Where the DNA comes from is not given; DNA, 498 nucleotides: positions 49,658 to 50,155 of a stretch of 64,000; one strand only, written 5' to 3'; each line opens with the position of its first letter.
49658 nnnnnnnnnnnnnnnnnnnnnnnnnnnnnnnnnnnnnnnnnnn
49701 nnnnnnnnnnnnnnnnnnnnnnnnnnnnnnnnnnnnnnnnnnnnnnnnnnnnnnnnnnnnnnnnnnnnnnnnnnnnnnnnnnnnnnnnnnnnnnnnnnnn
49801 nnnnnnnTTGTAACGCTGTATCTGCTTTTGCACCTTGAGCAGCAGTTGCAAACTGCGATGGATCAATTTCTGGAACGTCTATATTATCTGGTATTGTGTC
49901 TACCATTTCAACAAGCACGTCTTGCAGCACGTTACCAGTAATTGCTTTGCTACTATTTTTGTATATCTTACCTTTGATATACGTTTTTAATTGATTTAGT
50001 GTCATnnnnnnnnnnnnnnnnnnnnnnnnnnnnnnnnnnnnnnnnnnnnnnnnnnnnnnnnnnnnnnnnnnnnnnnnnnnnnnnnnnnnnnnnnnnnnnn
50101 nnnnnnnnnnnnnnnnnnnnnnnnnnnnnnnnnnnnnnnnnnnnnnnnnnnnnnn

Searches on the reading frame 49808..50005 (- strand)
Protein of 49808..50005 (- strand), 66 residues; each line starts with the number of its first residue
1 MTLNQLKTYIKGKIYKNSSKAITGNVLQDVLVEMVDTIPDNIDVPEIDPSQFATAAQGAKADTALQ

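Call 64: find_related_loci(query=window:49808-50005:-, collection=viral_contigs, flank=10000)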
Query seq(66 aa) (66 aa) in viral_contigs; peptide patterns used: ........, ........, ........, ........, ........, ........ (x = any residue, [..] = any of these).
407 stretches matched a pattern; 73 encode a relative of the query (tblastn E <= 1e-3); 73 distinct loci.
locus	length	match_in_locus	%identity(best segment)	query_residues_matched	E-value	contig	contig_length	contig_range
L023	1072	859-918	85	47-66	3e-6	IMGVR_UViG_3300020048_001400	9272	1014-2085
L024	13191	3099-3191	56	35-66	2e-5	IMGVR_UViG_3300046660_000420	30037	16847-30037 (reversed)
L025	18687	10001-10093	61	36-66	2e-5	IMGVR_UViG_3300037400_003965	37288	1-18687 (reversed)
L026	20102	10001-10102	59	33-66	2e-5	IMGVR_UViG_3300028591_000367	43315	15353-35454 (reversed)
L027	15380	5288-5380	58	36-66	2e-5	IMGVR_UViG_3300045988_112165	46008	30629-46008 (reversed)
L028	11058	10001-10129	51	29-66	2e-5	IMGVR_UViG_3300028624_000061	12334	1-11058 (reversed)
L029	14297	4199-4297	55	34-66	2e-5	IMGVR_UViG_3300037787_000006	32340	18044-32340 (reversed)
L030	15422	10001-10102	59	33-66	2e-5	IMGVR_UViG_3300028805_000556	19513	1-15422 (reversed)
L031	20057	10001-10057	84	48-66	4e-5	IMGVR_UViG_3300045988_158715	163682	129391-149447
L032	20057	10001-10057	84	48-66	4e-5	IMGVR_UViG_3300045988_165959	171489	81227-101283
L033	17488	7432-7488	84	48-66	4e-5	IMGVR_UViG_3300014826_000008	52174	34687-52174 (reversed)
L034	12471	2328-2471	41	13-66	4e-5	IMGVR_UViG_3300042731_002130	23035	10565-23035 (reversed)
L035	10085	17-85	70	44-66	4e-5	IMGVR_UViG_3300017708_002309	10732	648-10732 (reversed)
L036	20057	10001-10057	84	48-66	5e-5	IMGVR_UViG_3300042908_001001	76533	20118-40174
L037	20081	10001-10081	59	40-66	5e-5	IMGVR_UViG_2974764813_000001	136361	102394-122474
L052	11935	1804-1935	42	1-52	1e-4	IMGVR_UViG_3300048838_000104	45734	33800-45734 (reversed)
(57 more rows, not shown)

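Call 85: search_protein_families(library=pfam, proteins=[L052:1804-5073:+], max_evalue=0.001)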
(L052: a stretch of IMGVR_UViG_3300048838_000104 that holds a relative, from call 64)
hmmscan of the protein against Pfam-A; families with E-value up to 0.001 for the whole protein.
L052:1804-5073:+ (1089 aa): 1 family
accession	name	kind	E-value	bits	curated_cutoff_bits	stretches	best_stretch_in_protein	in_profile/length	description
PF03906.20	Phage_T7_tail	-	0.00022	21.4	25.2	0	500-528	121-149/157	Phage T7 tail fibre protein, N-terminal domain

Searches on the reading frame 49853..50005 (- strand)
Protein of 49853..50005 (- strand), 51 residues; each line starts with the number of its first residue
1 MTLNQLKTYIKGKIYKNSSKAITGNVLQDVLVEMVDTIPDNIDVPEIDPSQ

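Call 70: find_homologous_proteins(query=A4, max_evalue=0.01)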
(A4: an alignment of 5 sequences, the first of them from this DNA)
Query A4 (5 sequences): 2 candidates shared short words with the query, none scored E <= 0.01.
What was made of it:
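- Tried and rejected: With the anchor profile it returned none (call 70).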

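Call 71: find_related_loci(query=A4, collection=viral_contigs, flank=8000)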
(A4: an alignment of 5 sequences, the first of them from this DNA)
Query A4 (51 aa) in viral_contigs; peptide patterns used: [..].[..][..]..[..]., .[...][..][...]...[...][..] (x = any residue, [..] = any of these).
80 stretches matched a pattern; 2 encode a relative of the query (tblastn E <= 1e-3); 2 distinct loci.
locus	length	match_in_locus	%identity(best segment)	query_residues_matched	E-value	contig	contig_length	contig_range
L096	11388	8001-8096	59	6-37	3e-10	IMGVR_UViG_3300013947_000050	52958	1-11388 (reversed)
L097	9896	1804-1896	58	1-31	4e-6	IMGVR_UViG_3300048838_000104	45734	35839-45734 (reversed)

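Call 85: search_protein_families(library=pfam, proteins=[L096:7983-9872:+], max_evalue=0.001)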
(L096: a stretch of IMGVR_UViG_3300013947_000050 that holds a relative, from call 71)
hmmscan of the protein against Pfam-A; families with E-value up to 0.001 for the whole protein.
L096:7983-9872:+ (629 aa): 0 families
